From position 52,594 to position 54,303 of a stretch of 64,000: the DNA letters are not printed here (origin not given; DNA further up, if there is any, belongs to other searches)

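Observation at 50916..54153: DUF951 – MFS – processive GT2 (QxxRW) trio with overlapping stop/start codons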

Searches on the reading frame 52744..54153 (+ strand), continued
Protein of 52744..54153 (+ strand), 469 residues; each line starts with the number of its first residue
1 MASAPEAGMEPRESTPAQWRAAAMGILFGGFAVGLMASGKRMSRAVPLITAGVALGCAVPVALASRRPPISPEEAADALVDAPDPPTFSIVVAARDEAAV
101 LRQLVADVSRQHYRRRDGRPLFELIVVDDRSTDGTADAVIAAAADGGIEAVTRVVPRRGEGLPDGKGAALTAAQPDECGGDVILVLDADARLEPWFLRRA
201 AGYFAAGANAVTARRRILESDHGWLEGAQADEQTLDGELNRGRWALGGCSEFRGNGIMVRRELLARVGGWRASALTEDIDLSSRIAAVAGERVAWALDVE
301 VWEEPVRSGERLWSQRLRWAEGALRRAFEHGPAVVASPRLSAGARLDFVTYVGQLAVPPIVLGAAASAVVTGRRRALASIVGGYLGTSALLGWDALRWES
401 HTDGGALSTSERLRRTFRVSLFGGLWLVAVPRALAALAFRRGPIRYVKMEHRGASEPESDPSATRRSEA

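Call 28: predict_structure(alignment_id=A3)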
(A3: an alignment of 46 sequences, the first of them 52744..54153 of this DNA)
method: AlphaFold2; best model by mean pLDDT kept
length: 469 residues; sequences in the alignment: 46
mean_pLDDT: 81.4   pTM: 0.83
mean pLDDT of the five models: 81.4, 80.5, 79.8, 78.2, 71.2
residues with pLDDT >= 90: 160; 70-90: 230; 50-70: 42; < 50: 37
segments of 3 or more residues with pLDDT < 50: 1-12, 272-279, 453-469
pLDDT, mean of each block of 10 residues (from residue 1): 31 73 93 79 67 75 85 95 94 89 95 94 94 93 97 91 70 88 91 95 93 88 89 87 76 75 85 48 70 81 87 85 81 83 83 87 87 80 85 87 83 93 90 91 61 39 34
secondary structure, 60 per line:
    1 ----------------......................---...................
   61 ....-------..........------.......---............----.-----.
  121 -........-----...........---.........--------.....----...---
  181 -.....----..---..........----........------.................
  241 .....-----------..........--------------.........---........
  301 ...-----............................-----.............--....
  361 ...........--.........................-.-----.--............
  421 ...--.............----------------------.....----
elements in order: H17-38 H42-64 H72-81 E88-94 H98-109 E122-129 H135-145 E152-157 H166-170 E182-186 H196-205 E210-217 H224-245 E257-260 H261-266 H281-289 E293-303 H309-336 H342-354 H357-371 H374-398 H409-423 H426-438 H461-465

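Call 34: fold_search(model_id=the predicted structure, library=pdb)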
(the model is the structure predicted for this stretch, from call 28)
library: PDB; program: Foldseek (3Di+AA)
matches with E <= 10: 1151; with E <= 0.001: 155
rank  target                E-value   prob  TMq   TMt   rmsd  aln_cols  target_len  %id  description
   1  6yv7_B                1.4e-11  1.00  0.56  0.74   5.7       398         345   21  Mannosyltransferase PcManGT from Pyrobaculum calidifontis (released 2020-07-22)
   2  4p00_A                3.1e-11  1.00  0.53  0.36  13.1       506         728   16  Bacterial Cellulose Synthase in complex with cyclic-di-GMP and UDP (released 2014-04-09)
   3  6yv7_A                4.9e-11  1.00  0.52  0.68   7.7       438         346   20  Mannosyltransferase PcManGT from Pyrobaculum calidifontis (released 2020-07-22)
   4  5ej1_A                4.9e-11  1.00  0.59  0.40  12.5       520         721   17  Pre-translocation state of bacterial cellulose synthase (released 2016-03-30)
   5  9yq2_A                6.2e-11  1.00  0.64  0.62   4.4       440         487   11  Chlorella virus hyaluronan synthase bound to DDM (released 2025-12-10)
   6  8smm_A                8.2e-11  1.00  0.48  0.45  13.7       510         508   14  Xenopus laevis hyaluronan synthase 1 (released 2024-05-01)
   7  8sne_A                1.4e-10  1.00  0.65  0.62   4.0       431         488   12  Chlorella virus Hyaluronan Synthase bound to GlcA extended GlcNAc primer and UDP (released 2024-05-01)
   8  9b8v_E                1.6e-10  1.00  0.56  0.34   9.4       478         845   15  AlphaFold2 informed cryo-EM model of the E. coli cellulose synthase BcsAG3B6 complex (released 2025-02-19)
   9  9yq4_A                2.1e-10  1.00  0.62  0.59   4.6       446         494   12  Chlorella virus hyaluronan synthase bound to a proofreading UDP-GlcA (released 2025-12-10)
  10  9fmz_A                2.3e-10  1.00  0.58  0.35   8.9       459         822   17  Cryo-EM structure of the c-di-GMP-bound synthase:pEtN transferase complex (BcsA-Bct-G3) from the E. coli cellulose sec (released 2024-10-16)
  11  4hg6_A                2.5e-10  1.00  0.55  0.37  12.7       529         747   17  Structure of a cellulose synthase - cellulose translocation intermediate (released 2012-12-19)
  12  8smp_A                2.7e-10  1.00  0.51  0.46  13.8       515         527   13  Xenopus laevis hyaluronan synthase 1, UDP-bound, gating loop inserted state (released 2024-05-01)
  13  7sp7_A                3.5e-10  1.00  0.65  0.62   4.0       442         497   12  Chlorella virus hyaluronan synthase inhibited by UDP (released 2022-04-06)
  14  8smn_A                3.9e-10  1.00  0.61  0.56   7.5       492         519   14  Xenopus laevis hyaluronan synthase 1, nascent HA polymer bound state (released 2024-05-01)
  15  7sp8_A                4.3e-10  1.00  0.63  0.59   4.9       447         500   12  Chlorella virus Hyaluronan Synthase bound to UDP-GlcNAc (released 2022-04-06)
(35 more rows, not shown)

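Call 66: search_protein_families(library=pfam, proteins=[L045:3262-4338:+, L045:4345-5019:+, L045:4988-5299:+, L045:4694-4939:+], max_evalue=0.01)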
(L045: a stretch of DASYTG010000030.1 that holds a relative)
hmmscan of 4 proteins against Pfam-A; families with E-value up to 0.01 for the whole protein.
L045:3262-4338:+ (358 aa): 1 family
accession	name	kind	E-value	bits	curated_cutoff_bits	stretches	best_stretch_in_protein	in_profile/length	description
PF05949.17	DUF881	-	8.3e-32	110.5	25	1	194-340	2-144/146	Bacterial protein of unknown function (DUF881)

L045:4345-5019:+ (224 aa): 2 families
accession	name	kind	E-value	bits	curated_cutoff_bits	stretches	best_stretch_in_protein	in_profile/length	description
PF05949.17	DUF881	-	4.4e-25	88.7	25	1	88-214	2-139/146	Bacterial protein of unknown function (DUF881)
PF20570.3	DUF6779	-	0.0072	17.4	28.1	0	14-93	11-85/108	Domain of unknown function (DUF6779)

L045:4988-5299:+ (103 aa): 1 family
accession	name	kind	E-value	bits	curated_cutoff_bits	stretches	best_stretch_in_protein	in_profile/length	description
PF06107.17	DUF951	-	4.5e-19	68.6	25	1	27-76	3-52/55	Bacterial protein of unknown function (DUF951)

L045:4694-4939:+ (81 aa): 0 families
